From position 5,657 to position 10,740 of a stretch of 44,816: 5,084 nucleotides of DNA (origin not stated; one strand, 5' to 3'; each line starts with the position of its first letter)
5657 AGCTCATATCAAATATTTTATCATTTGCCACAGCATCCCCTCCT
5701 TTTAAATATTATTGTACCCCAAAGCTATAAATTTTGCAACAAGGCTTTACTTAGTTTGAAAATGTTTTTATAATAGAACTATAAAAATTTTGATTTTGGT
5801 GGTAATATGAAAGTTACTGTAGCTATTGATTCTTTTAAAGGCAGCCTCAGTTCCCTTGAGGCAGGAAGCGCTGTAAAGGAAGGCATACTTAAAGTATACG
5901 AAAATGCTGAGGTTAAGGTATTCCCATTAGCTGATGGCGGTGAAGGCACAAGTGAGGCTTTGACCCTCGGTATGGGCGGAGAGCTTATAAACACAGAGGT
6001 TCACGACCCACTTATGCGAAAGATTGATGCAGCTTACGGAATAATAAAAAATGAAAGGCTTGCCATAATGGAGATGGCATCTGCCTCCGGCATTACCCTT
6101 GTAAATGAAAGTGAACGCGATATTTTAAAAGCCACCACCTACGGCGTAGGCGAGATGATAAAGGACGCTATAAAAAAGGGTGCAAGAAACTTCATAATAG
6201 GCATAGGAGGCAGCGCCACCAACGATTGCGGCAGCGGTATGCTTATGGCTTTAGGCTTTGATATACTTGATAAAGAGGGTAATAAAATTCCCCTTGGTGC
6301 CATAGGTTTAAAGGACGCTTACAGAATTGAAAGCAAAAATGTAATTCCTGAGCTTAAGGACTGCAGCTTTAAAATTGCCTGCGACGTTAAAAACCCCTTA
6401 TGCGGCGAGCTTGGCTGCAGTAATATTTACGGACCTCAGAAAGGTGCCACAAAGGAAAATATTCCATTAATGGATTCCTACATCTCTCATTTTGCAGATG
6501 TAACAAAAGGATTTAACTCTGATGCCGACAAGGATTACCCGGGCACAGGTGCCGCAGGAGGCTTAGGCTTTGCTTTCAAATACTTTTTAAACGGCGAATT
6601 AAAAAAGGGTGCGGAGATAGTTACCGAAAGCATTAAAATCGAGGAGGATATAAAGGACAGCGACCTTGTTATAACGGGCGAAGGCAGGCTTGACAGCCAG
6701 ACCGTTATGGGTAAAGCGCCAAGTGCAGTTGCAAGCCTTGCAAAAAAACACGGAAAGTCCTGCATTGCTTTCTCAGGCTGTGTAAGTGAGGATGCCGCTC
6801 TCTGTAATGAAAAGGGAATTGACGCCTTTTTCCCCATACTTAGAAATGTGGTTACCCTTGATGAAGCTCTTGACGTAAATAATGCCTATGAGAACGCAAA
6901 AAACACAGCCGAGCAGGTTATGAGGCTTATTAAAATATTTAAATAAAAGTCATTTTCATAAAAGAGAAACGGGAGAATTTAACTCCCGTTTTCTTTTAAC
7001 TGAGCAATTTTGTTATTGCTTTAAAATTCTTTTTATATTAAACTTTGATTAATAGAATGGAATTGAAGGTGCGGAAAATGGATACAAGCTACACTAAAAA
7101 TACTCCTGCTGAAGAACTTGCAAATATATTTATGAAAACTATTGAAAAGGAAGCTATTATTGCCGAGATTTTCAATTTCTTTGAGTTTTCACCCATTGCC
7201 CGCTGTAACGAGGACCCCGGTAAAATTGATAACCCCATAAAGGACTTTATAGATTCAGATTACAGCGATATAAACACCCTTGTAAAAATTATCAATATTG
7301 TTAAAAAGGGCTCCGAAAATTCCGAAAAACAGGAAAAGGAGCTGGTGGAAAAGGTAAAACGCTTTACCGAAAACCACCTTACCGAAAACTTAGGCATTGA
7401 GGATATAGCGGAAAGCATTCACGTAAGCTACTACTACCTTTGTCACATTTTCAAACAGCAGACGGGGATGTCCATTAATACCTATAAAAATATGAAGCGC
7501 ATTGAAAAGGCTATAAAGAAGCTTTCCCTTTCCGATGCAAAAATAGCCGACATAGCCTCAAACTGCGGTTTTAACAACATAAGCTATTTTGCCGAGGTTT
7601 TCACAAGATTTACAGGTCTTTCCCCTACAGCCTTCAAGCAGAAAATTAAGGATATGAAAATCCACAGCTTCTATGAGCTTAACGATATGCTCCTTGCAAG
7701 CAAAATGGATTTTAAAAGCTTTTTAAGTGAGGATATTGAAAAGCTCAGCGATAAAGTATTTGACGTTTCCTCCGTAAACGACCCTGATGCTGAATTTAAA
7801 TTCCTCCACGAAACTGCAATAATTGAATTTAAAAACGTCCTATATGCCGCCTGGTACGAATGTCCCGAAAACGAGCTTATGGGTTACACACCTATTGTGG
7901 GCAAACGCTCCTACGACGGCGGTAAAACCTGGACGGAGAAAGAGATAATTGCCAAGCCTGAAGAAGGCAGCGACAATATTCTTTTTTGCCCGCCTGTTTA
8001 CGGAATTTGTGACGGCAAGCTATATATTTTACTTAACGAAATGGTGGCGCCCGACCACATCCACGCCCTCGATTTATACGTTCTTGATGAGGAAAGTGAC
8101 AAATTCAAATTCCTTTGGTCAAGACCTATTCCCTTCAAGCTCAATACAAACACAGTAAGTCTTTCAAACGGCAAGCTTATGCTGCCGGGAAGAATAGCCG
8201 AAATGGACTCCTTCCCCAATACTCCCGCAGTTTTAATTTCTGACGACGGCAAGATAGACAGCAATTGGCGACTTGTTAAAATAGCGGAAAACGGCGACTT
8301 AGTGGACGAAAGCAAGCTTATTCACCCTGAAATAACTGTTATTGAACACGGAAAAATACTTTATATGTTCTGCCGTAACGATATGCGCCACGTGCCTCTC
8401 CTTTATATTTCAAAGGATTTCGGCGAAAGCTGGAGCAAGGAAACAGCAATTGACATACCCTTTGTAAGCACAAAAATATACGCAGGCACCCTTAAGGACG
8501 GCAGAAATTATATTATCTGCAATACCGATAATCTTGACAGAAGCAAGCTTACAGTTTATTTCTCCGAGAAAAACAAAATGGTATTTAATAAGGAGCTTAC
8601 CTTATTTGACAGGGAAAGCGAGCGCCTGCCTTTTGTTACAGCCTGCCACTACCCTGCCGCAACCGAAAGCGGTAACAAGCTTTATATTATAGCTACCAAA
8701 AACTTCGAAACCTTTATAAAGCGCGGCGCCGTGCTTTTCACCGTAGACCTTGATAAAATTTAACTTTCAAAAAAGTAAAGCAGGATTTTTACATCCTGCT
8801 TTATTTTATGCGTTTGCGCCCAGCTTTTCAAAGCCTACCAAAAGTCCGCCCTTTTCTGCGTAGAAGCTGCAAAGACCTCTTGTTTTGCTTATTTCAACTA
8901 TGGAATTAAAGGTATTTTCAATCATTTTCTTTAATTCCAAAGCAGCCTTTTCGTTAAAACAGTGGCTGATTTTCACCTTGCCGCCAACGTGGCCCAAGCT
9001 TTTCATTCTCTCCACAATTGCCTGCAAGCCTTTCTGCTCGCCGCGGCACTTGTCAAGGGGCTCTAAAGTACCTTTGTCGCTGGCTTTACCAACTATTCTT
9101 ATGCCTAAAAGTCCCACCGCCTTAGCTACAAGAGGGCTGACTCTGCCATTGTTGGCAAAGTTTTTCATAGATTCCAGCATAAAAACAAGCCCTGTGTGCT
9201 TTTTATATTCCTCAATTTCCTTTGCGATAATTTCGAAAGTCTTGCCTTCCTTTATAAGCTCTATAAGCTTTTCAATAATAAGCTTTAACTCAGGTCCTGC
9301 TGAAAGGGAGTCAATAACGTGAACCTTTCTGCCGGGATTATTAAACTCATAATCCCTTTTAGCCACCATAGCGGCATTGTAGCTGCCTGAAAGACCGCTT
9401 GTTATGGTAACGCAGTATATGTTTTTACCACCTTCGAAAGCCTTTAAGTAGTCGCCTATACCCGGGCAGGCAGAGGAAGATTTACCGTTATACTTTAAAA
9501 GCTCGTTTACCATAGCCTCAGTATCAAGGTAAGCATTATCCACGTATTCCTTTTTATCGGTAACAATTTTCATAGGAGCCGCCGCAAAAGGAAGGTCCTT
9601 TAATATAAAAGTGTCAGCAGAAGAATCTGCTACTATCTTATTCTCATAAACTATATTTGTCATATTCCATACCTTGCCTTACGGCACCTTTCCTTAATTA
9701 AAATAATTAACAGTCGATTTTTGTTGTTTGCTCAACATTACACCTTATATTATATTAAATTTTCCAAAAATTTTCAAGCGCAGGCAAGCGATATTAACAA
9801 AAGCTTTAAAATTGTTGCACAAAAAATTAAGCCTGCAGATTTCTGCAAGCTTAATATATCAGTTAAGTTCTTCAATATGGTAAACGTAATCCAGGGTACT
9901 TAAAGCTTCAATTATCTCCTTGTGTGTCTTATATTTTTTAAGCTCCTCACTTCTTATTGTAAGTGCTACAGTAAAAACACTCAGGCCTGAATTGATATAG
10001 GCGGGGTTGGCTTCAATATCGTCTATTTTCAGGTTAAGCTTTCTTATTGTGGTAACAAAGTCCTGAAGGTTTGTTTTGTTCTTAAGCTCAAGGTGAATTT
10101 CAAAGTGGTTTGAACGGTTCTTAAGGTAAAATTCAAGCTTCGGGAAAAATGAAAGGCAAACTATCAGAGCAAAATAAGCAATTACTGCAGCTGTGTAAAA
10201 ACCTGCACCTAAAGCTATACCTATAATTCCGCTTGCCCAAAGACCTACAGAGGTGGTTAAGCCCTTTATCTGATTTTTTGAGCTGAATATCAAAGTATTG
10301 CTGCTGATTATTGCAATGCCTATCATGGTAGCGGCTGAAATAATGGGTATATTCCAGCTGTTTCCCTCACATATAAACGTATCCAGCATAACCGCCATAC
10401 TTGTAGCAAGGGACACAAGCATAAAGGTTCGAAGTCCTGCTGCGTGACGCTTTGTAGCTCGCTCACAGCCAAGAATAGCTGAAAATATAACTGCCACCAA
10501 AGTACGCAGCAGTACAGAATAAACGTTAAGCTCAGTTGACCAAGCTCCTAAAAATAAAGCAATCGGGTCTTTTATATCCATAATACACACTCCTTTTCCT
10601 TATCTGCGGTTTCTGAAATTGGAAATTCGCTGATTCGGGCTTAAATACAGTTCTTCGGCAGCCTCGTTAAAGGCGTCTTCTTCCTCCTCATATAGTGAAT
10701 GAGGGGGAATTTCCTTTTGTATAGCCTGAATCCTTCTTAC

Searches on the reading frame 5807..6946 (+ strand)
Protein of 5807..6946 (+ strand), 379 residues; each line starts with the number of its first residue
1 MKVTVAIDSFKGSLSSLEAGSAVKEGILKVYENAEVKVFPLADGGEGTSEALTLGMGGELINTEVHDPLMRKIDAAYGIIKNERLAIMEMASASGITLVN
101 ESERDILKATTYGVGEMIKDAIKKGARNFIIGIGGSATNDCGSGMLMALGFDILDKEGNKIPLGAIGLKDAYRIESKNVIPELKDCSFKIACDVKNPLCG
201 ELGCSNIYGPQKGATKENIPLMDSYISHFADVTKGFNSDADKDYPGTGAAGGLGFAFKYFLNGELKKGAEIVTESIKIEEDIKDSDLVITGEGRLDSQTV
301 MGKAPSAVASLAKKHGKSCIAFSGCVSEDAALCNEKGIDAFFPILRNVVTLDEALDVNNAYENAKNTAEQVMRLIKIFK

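Call 84: search_protein_families(library=pfam, proteins=[window:5807-6946:+], max_evalue=0.00001)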
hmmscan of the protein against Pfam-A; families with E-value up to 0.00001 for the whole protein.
window:5807-6946:+ (379 aa): 1 family
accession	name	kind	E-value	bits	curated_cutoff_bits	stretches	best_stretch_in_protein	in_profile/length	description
PF02595.20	Gly_kinase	-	1.6e-140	468.7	23.3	1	4-376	2-372/372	Glycerate kinase family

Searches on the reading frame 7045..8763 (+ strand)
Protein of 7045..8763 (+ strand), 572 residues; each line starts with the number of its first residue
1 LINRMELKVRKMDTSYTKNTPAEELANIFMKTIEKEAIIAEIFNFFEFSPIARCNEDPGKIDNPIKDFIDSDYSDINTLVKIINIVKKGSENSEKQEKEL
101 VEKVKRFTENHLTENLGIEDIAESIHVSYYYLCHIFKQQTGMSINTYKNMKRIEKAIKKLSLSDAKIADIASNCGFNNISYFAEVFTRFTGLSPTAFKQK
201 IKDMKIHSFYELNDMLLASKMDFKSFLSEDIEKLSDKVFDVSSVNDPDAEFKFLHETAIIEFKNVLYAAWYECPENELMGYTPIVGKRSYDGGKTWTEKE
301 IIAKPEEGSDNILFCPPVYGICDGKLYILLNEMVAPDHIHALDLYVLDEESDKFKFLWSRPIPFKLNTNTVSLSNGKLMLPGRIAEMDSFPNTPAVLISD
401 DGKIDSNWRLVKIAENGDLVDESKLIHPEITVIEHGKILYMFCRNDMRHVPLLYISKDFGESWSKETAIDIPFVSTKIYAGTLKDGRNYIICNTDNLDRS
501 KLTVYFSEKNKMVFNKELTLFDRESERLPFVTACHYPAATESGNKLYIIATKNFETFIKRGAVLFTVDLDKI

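Call 84: search_protein_families(library=pfam, proteins=[window:7045-8763:+], max_evalue=0.00001)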
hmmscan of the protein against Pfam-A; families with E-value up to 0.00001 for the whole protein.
window:7045-8763:+ (572 aa): 3 families
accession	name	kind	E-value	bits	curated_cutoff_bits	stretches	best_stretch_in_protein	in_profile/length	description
PF13088.12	BNR_2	-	6.6e-23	81.9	31.4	1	266-548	3-277/277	BNR repeat-like domain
PF12833.13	HTH_18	-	5.8e-19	68.6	33.6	1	121-199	1-79/80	Helix-turn-helix domain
PF00165.29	HTH_AraC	-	1.2e-18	67.2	26.6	2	109-145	2-38/42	Bacterial regulatory helix-turn-helix proteins, AraC family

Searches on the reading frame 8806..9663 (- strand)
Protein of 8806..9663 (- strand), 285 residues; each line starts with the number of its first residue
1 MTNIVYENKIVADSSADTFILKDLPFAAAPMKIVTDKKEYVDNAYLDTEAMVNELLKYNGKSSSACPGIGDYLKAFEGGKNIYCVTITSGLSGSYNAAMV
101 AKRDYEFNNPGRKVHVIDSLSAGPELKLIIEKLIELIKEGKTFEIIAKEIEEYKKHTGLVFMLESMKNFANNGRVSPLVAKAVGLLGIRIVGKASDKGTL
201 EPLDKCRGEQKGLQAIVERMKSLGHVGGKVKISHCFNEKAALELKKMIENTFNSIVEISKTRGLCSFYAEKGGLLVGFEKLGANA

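Call 84: search_protein_families(library=pfam, proteins=[window:8806-9663:-], max_evalue=0.00001)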
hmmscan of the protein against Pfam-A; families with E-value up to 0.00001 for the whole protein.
window:8806-9663:- (285 aa): 1 family
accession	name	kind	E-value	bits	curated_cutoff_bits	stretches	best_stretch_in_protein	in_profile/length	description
PF02645.21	DegV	-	3.9e-48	164.6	27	1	9-272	3-271/280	Uncharacterised protein, DegV family COG1307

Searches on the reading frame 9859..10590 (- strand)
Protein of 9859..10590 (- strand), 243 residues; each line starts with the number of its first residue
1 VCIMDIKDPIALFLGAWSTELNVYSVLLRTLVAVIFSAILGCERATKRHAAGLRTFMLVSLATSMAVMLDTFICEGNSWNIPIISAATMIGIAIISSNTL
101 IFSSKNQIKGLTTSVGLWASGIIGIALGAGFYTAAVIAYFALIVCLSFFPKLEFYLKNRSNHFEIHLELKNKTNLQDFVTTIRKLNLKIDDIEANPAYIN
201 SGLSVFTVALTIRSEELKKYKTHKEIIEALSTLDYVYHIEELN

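Call 84: search_protein_families(library=pfam, proteins=[window:9859-10590:-], max_evalue=0.00001)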
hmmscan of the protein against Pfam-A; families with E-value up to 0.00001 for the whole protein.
window:9859-10590:- (243 aa): 1 family
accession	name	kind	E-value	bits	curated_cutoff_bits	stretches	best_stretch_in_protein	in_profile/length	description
PF02308.21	MgtC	-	4.4e-26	92.1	31.4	1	31-153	2-119/121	MgtC family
